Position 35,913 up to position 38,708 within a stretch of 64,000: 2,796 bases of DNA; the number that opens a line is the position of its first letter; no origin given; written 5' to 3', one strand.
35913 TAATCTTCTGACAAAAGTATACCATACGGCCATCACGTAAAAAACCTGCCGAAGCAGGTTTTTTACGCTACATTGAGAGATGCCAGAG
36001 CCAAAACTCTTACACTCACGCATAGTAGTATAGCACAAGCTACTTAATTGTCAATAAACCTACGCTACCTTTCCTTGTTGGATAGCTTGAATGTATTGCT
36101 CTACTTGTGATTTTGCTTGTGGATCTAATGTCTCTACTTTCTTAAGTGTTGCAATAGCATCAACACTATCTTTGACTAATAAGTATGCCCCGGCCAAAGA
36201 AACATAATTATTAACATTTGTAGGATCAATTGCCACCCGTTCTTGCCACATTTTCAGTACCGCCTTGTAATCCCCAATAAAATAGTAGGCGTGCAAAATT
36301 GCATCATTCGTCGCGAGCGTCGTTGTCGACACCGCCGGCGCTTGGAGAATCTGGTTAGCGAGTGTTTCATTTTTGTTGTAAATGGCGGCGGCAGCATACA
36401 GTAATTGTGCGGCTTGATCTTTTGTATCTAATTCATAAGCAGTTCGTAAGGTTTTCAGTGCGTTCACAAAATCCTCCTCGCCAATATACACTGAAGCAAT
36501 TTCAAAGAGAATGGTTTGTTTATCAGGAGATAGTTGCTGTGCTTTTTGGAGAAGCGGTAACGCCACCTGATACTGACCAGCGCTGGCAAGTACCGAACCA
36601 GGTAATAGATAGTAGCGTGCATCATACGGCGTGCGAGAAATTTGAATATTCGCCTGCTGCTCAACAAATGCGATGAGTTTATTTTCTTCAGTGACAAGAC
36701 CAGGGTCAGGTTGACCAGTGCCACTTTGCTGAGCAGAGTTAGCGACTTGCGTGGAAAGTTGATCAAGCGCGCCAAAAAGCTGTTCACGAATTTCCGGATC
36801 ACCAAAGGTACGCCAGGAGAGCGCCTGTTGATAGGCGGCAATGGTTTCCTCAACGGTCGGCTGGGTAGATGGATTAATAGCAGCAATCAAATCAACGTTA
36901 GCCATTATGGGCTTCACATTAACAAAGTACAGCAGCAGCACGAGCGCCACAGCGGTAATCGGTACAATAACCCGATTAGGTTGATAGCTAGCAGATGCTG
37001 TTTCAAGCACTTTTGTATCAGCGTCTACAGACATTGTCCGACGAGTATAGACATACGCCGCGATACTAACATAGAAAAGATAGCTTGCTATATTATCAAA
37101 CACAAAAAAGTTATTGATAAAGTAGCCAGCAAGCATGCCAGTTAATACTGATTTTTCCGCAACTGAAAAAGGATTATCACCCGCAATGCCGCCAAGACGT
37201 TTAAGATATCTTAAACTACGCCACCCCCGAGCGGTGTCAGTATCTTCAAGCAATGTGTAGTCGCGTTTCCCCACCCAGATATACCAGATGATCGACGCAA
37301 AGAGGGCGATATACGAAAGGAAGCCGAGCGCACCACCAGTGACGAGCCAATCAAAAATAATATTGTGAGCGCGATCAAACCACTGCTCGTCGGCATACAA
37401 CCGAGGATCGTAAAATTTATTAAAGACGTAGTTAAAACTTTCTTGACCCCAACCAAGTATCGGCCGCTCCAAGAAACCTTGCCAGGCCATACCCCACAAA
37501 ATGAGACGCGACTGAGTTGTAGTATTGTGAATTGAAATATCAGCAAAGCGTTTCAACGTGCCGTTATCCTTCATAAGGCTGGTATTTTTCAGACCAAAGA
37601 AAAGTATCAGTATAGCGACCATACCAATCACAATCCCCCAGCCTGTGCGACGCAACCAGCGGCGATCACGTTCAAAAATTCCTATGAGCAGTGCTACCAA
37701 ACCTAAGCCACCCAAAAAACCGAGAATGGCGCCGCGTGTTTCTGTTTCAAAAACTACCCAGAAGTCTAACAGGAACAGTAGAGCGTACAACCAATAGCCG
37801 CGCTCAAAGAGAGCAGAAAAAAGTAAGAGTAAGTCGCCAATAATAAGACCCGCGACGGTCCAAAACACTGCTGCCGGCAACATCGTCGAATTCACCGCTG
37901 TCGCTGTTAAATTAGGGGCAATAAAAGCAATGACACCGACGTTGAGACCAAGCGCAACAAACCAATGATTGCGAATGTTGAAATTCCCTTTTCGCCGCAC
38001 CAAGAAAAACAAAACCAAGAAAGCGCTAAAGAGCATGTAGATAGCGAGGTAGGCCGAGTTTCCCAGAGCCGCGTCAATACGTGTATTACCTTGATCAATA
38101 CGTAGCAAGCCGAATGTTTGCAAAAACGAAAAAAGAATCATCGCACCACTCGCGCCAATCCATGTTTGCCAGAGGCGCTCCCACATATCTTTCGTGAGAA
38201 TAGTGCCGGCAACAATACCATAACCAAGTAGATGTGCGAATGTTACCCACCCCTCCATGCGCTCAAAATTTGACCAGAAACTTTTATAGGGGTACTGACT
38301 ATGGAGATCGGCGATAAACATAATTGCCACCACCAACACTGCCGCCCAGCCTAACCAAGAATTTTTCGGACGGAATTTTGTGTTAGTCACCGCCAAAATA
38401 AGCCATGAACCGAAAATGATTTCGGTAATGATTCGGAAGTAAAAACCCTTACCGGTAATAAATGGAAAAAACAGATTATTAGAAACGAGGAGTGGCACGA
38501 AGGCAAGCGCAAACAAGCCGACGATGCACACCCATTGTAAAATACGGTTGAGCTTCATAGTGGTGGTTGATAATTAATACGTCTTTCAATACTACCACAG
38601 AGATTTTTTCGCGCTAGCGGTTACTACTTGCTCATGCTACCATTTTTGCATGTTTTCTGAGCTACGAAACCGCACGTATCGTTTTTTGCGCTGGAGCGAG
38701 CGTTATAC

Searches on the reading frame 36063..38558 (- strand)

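Call 26: search_protein_families(library=ncbifam, proteins=[window:36063-38558:-], max_evalue=0.00001)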
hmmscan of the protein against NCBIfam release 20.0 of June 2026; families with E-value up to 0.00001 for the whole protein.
window:36063-38558:- (832 aa): 3 families
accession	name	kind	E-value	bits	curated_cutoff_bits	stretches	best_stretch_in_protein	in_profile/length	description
TIGR02917.1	PEP_TPR_lipo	equivalog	1.2e-09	36.7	312.2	1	644-813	598-767/899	XrtA/PEP-CTERM system TPR-repeat protein PrsT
NF040959.1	MamA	equivalog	5.4e-09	35.8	200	0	643-731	69-153/204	magnetosome protein MamA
TIGR02552.1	LcrH_SycD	equivalog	6.2e-06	26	104.8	0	644-720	49-125/136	SycD/LcrH family type III secretion system chaperone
